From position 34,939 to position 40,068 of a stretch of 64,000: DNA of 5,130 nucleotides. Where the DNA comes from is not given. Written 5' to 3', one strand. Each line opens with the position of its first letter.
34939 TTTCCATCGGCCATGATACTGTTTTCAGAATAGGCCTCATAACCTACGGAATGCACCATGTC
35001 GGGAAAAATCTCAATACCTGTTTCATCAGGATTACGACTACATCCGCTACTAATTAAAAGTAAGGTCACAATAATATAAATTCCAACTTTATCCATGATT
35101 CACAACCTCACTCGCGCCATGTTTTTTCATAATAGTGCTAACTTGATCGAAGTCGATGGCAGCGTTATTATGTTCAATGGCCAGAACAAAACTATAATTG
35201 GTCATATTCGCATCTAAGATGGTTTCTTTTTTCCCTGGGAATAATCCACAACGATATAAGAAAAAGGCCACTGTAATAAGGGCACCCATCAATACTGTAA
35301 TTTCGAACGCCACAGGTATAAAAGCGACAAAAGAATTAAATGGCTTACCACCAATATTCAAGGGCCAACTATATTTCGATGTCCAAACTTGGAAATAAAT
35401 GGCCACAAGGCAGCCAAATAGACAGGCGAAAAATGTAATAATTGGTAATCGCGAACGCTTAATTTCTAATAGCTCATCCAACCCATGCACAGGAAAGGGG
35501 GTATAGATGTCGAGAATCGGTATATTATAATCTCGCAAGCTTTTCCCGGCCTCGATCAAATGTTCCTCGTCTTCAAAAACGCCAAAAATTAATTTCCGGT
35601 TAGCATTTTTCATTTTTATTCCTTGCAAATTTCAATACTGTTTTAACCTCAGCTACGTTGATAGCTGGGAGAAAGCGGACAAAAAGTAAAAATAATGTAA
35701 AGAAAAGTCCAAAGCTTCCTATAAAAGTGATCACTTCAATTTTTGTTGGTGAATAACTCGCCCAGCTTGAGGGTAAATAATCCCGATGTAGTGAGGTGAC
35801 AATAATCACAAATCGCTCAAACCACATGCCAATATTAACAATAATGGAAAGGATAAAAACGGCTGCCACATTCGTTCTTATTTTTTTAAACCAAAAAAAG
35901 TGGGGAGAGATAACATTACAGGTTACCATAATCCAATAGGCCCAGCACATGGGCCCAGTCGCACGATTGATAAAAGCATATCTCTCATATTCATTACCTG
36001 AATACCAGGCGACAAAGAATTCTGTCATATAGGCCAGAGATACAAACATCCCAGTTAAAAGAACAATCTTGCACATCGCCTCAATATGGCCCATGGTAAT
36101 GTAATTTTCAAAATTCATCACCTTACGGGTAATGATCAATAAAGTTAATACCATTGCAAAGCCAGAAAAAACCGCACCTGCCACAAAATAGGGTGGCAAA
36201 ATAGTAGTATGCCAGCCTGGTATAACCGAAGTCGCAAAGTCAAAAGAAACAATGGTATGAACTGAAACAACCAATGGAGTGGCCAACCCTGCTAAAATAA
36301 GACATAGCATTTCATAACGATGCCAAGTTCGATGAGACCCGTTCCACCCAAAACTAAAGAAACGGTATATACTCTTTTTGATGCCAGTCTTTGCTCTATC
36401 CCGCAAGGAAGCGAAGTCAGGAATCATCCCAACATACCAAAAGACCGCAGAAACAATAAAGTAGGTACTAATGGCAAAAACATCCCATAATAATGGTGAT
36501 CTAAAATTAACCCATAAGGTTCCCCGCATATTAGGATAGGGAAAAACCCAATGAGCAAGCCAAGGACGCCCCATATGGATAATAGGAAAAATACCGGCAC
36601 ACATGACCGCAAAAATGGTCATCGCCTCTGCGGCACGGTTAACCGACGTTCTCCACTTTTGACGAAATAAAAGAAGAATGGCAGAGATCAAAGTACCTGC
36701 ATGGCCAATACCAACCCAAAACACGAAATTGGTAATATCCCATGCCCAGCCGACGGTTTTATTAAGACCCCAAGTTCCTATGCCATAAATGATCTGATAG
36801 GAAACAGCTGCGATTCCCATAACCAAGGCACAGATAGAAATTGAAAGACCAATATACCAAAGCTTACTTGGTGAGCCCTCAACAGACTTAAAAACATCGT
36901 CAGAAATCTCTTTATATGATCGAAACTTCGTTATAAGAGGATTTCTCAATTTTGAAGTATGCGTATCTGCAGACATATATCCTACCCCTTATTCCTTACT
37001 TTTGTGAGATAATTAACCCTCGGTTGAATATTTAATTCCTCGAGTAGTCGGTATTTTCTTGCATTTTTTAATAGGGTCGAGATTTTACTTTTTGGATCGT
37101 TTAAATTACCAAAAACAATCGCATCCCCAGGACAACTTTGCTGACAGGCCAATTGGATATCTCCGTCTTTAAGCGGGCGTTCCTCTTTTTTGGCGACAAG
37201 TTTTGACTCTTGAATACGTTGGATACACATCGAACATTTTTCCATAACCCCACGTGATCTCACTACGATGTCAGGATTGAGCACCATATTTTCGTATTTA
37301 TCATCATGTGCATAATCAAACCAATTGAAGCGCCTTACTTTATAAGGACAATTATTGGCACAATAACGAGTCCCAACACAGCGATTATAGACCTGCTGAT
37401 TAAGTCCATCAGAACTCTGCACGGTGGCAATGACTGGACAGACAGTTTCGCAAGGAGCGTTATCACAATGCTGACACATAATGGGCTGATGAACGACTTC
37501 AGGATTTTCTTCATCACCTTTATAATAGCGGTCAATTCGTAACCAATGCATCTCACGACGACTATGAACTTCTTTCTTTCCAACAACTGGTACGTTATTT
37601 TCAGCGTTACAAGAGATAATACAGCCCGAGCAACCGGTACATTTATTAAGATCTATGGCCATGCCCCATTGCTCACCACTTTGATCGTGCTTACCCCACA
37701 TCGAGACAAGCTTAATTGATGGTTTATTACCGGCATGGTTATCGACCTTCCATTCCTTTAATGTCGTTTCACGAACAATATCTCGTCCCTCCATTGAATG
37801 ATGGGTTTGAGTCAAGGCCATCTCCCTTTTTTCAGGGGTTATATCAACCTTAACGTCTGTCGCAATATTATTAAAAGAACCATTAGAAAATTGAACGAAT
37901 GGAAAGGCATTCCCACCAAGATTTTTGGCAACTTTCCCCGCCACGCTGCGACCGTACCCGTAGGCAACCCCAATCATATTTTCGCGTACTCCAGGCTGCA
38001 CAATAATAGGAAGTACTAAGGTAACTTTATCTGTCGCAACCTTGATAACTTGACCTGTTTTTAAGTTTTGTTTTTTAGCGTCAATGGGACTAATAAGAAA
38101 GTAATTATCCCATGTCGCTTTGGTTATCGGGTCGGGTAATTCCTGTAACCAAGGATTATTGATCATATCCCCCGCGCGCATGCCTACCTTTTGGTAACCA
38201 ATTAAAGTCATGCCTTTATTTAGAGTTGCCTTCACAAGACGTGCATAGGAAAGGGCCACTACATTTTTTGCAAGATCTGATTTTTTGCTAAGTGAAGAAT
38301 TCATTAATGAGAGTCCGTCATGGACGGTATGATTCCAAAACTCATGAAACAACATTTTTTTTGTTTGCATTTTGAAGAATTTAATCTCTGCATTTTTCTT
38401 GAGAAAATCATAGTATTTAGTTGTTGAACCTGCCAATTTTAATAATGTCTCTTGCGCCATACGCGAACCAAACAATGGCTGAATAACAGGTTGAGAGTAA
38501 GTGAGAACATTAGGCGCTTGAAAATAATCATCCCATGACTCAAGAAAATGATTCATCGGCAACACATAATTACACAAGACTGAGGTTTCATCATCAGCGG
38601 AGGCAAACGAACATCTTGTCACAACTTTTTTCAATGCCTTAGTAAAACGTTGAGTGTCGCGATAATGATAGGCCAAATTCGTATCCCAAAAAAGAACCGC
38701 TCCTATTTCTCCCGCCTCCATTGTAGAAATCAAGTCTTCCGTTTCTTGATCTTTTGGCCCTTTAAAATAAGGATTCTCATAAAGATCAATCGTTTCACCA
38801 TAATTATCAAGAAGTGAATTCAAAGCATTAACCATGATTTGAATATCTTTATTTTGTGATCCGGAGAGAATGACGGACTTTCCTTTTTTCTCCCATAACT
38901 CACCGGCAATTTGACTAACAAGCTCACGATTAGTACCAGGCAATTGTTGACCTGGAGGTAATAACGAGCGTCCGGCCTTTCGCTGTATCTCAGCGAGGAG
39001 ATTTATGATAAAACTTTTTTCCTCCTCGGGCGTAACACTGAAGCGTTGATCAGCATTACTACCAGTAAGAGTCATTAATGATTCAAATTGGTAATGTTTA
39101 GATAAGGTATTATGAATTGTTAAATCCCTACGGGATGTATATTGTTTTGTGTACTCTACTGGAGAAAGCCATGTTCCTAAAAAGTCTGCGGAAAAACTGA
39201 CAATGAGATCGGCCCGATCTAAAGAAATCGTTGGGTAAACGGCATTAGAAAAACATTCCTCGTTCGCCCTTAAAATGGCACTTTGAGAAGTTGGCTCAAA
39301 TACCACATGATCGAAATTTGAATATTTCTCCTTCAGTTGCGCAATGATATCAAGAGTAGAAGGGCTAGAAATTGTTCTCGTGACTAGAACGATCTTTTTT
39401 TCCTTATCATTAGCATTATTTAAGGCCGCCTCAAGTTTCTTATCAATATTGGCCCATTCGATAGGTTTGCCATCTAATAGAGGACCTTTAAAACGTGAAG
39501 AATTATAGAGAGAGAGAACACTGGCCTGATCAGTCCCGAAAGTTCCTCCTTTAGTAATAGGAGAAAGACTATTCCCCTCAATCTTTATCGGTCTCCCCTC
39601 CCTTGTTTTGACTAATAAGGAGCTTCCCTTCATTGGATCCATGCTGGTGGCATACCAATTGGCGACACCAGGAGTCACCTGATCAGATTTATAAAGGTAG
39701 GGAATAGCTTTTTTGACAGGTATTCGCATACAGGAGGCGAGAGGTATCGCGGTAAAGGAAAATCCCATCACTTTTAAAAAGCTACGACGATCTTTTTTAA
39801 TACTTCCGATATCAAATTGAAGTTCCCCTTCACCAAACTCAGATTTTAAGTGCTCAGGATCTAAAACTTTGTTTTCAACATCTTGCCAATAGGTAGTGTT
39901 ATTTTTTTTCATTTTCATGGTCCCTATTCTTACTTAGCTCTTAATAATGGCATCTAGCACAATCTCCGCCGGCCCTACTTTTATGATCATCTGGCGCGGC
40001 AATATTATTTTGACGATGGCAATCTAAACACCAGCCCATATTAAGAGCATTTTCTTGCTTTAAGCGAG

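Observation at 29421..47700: Nitrate reductase and Alternative Complex III joined in one 18-kb, 14-gene unit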

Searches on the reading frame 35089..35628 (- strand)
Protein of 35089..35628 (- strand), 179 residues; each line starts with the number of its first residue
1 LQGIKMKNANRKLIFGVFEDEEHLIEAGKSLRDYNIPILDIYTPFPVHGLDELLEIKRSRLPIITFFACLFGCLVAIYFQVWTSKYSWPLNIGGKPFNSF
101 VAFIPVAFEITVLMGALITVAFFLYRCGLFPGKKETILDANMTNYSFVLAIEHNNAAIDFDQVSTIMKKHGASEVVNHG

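Call 4: search_protein_families(library=pfam, proteins=[window:35089-35628:-])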
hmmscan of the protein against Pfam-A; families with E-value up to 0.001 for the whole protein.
window:35089-35628:- (179 aa): 1 family
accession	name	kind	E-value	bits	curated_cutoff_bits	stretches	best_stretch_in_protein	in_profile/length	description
PF11821.13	ActD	-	1.5e-52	178.1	25.7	1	13-175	2-168/170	Alternative complex III, ActD subunit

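Call 6: search_protein_families(library=ncbifam, proteins=[window:35089-35628:-])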
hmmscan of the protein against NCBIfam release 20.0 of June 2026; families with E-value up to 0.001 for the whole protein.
window:35089-35628:- (179 aa): 0 families

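Call 13: find_encoding_contigs(protein=window:35089-35613:-, flank=10000, max_places=6)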
Protein window:35089-35613:- (174 aa): no gene with exactly this product is on record in the collection.

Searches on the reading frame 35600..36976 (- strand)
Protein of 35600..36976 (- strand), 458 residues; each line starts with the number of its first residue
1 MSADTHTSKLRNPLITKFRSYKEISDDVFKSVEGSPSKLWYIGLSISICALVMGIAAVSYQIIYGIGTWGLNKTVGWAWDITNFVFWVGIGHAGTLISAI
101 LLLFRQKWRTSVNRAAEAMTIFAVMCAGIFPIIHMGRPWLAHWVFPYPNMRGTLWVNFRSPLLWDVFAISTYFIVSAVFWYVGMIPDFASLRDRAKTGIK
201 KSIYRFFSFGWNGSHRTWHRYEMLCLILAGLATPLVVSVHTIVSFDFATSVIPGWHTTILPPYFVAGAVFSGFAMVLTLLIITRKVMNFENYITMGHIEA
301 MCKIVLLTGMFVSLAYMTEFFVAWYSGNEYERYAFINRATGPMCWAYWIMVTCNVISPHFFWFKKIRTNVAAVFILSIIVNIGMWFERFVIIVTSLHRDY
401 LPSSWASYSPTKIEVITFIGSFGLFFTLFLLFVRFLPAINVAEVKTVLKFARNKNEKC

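Call 4: search_protein_families(library=pfam, proteins=[window:35600-36976:-])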
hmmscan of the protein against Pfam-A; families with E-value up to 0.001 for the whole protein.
window:35600-36976:- (458 aa): 1 family
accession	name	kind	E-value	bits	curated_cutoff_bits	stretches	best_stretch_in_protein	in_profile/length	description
PF03916.19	NrfD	-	2.2e-26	93.7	25.8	1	72-396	6-309/313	Polysulphide reductase, NrfD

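Call 6: search_protein_families(library=ncbifam, proteins=[window:35600-36976:-])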
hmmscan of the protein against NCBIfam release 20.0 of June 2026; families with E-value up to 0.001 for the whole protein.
window:35600-36976:- (458 aa): 1 family
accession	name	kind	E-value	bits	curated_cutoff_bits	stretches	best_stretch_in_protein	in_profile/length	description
NF045798.1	DsrP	equivalog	1.1e-19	71.1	350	2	223-434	148-338/346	sulfate reduction electron transfer complex DsrMKJOP subunit DsrP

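Call 60: search_solved_structures(query=window:35600-36976:-, show_alignments=2, max_evalue=1e-10)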
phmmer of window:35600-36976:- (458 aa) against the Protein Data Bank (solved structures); distinct sequences matched with E-value up to 1e-10: 4.
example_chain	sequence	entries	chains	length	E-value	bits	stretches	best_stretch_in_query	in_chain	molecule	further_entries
6btm_C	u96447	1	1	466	1.8e-201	673.5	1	7-450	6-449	Alternative Complex III subunit C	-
6f0k_C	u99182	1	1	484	2.5e-182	610.4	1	20-450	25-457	Polysulphide reductase NrfD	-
8k9e_C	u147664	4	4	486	4e-158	530.6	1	37-448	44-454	Polysulphide reductase NrfD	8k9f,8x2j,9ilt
6lod_C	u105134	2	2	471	1.5e-152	512.2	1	21-448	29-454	Polysulphide reductase NrfD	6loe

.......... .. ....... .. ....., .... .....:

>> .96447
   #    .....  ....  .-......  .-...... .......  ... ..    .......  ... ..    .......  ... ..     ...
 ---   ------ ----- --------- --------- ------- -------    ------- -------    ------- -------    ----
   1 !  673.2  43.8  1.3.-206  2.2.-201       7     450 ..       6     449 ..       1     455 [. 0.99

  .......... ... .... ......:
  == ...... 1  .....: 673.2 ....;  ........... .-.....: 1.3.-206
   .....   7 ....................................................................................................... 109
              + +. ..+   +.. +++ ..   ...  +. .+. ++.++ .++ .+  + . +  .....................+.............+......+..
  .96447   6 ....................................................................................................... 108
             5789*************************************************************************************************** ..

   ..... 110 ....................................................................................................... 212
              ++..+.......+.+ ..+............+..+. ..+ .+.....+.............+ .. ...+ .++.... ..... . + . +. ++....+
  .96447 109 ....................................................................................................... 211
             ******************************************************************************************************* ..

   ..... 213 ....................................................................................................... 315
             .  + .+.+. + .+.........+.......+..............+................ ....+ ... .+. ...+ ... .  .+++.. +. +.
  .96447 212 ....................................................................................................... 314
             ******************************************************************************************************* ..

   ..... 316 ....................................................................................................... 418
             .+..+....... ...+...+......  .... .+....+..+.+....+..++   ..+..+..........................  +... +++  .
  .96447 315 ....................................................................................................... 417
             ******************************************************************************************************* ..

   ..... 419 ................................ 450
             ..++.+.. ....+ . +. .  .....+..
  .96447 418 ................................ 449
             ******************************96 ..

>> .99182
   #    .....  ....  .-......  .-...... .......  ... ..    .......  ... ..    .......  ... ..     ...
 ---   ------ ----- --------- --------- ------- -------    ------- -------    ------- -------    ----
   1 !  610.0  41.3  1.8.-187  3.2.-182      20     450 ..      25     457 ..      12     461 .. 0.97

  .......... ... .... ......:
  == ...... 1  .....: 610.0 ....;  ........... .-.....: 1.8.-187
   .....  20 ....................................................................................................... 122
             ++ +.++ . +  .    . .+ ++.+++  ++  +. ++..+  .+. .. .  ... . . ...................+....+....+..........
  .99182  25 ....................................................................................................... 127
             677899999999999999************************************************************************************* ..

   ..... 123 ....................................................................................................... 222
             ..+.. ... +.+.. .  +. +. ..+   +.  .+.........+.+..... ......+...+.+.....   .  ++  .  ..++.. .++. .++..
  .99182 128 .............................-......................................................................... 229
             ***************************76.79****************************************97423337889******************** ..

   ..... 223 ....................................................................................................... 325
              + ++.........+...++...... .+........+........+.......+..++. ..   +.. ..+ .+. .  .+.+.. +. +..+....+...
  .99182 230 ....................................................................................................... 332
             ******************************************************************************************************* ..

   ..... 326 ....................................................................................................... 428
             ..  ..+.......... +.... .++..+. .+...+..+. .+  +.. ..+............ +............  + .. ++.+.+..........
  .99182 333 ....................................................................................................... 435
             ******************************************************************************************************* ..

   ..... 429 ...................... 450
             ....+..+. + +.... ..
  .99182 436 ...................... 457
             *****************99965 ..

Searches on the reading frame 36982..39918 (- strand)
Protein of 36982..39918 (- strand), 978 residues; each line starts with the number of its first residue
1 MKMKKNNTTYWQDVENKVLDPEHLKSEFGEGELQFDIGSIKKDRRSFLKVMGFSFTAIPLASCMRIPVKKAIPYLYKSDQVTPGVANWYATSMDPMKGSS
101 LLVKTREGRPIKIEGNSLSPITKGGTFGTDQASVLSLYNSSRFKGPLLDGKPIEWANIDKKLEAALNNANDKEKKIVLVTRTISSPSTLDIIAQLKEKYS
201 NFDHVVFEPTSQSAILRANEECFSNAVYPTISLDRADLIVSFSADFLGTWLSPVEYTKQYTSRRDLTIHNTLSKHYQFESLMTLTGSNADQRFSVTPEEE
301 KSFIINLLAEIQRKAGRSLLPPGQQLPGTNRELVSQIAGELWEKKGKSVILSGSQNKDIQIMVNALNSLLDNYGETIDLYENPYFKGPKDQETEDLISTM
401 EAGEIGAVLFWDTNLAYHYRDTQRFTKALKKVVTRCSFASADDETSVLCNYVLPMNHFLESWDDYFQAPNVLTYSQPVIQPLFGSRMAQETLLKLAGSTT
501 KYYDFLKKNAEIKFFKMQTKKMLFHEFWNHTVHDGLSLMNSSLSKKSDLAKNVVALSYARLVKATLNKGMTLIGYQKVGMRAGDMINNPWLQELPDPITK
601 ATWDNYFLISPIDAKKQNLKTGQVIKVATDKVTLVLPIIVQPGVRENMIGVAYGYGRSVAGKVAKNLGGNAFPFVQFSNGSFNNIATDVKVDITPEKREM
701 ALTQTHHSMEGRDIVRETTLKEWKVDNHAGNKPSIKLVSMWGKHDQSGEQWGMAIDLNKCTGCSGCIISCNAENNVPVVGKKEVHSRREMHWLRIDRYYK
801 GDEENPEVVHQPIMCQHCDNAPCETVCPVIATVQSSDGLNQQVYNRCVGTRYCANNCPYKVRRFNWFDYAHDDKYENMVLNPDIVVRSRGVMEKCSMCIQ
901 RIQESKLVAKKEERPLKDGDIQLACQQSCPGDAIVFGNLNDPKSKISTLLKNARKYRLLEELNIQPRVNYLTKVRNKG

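Call 3: search_protein_families(library=pfam, proteins=[window:36982-39918:-])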
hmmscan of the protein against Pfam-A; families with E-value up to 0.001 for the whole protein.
window:36982-39918:- (978 aa): 6 families
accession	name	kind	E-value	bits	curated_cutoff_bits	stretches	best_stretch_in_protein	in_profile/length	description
PF12838.12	Fer4_7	-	2.9e-10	40.9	27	1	759-829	1-50/52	4Fe-4S dicluster domain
PF13247.11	Fer4_11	-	7.1e-09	36.2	26.2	1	810-866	5-63/100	4Fe-4S dicluster domain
PF01568.27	Molydop_binding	-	5.1e-06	26.9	26.8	1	605-661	30-83/110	Molydopterin dinucleotide binding domain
PF13183.11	Fer4_8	-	9.5e-06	26.5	27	0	757-829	2-66/68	4Fe-4S dicluster domain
PF13187.11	Fer4_9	-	0.00039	20.8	27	0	759-829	1-49/52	4Fe-4S dicluster domain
PF13237.11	Fer4_10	-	0.0004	20.7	25.5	0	753-828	2-53/53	4Fe-4S dicluster domain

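Call 5: search_protein_families(library=ncbifam, proteins=[window:36982-39918:-])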
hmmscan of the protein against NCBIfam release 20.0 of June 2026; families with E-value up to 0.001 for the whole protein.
window:36982-39918:- (978 aa): 22 families
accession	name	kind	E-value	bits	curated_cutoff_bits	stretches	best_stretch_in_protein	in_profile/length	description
NF041782.1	mnquin_red_QrcC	equivalog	7.3e-66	222.2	400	1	751-973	1-227/239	menaquinone reductase iron-sulfur cluster-binding subunit QrcC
NF045797.1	DsrO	equivalog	9e-47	159.5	200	1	743-971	36-234/235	sulfate reduction electron transfer complex DsrMKJOP subunit DsrO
NF041783.2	mnquin_red_QrcB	equivalog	1.7e-34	119.1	440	1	98-676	63-673/695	menaquinone reductase molybdopterin-binding-like subunit QrcB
NF041715.1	arsenate_red_ArrB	equivalog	1e-29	103.7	450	1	751-972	3-226/233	arsenate respiratory reductase iron-sulfur subunit ArrB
TIGR03149.1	cyt_nit_nrfC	equivalog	7.8e-28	97.3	377.6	1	738-969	26-214/225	cytochrome c nitrite reductase Fe-S protein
NF011569.0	PRK14993.1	equivalog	1e-27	97.1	416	1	746-971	39-222/244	tetrathionate reductase subunit TtrB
TIGR02951.1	DMSO_dmsB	equivalog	8e-18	65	214.1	1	750-865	1-115/161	DMSO/selenate family reductase complex B subunit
NF038355.1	FDH3_beta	equivalog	5.6e-15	55.8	240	1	754-940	6-165/180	formate dehydrogenase FDH3 subunit beta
NF008134.0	PRK10882.1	equivalog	1.1e-14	54.2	263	1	745-950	33-219/329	hydrogenase 2 operon protein HybA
NF042979.1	EthbenzDh_ebdB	equivalog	6.6e-13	48.2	740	1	801-973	139-277/354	ethylbenzene dehydrogenase subunit beta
NF045715.1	sulf_resp_HmcB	equivalog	8.7e-13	48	420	1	750-941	36-200/307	sulfate respiration complex iron-sulfur protein HmcB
TIGR03478.1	DMSO_red_II_bet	subfamily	2.4e-12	46.4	480.7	1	800-972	116-254/321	DMSO reductase family type II enzyme, iron-sulfur subunit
NF041714.1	arsenate_red_ArrA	equivalog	3.3e-12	45.4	1600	1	579-669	721-812/848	arsenate respiratory reductase molybdopterin-containing subunit ArrA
NF009451.0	PRK12809.1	equivalog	5.5e-10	38.2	1154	1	754-861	6-101/639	formate-dependent uric acid utilization protein YgfT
TIGR01582.1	FDH-beta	equivalog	9.1e-09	34.8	334.7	1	753-868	24-147/283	formate dehydrogenase subunit beta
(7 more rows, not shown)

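Call 8: search_solved_structures(query=window:36982-39918:-)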
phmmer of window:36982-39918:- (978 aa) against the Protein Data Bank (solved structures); distinct sequences matched with E-value up to 0.001: 21.
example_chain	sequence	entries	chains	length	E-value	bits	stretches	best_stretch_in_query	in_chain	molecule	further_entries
6btm_B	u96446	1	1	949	7.3e-185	619.7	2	67-802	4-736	Alternative Complex III subunit B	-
6f0k_B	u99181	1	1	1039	1.8e-171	575.4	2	662-976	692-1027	Fe-S-cluster-containing hydrogenase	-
6lod_B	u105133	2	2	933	1.2e-163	549.5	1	64-976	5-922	Fe-S-cluster-containing hydrogenase components 1-like protein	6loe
8k9e_B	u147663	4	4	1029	1.1e-151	509.9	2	632-977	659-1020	Fe-S-cluster-containing hydrogenase components 1-like protein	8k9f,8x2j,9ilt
6cz7_B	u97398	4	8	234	2.8e-27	98.2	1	751-972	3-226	4Fe-4S ferredoxin, iron-sulfur binding domain protein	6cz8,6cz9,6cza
2vpw_B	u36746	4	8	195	1.5e-18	69.3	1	750-978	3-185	NRFC PROTEIN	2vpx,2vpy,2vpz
2ivf_B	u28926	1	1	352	2.7e-10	41.9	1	803-866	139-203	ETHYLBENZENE DEHYDROGENASE BETA-SUBUNIT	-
4v4c_B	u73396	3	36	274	1.1e-09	40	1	749-865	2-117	Pyrogallol hydroxytransferase small subunit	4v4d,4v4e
1q16_B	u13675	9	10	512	1.9e-07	32.5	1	799-868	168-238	Respiratory nitrate reductase 1 beta chain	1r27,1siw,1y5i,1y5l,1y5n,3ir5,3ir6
3egw_B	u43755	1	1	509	4.6e-07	31.2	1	799-868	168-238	Respiratory nitrate reductase 1 beta chain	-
1y4z_B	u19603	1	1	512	4.6e-07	31.2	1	799-868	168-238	Respiratory nitrate reductase 1 beta chain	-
9vap_B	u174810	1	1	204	1.3e-06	29.7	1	755-864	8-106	4Fe-4S dicluster domain-containing protein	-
9mqx_E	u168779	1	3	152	1.9e-06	29.2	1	754-867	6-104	Fe-S-cluster-containing hydrogenase subunit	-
6cz7_A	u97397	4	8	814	2.2e-06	29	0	581-665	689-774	ArrA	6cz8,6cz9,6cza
1kqf_B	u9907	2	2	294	7.7e-06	27.2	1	753-868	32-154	FORMATE DEHYDROGENASE, NITRATE-INDUCIBLE, IRON-SULFUR SUBUNIT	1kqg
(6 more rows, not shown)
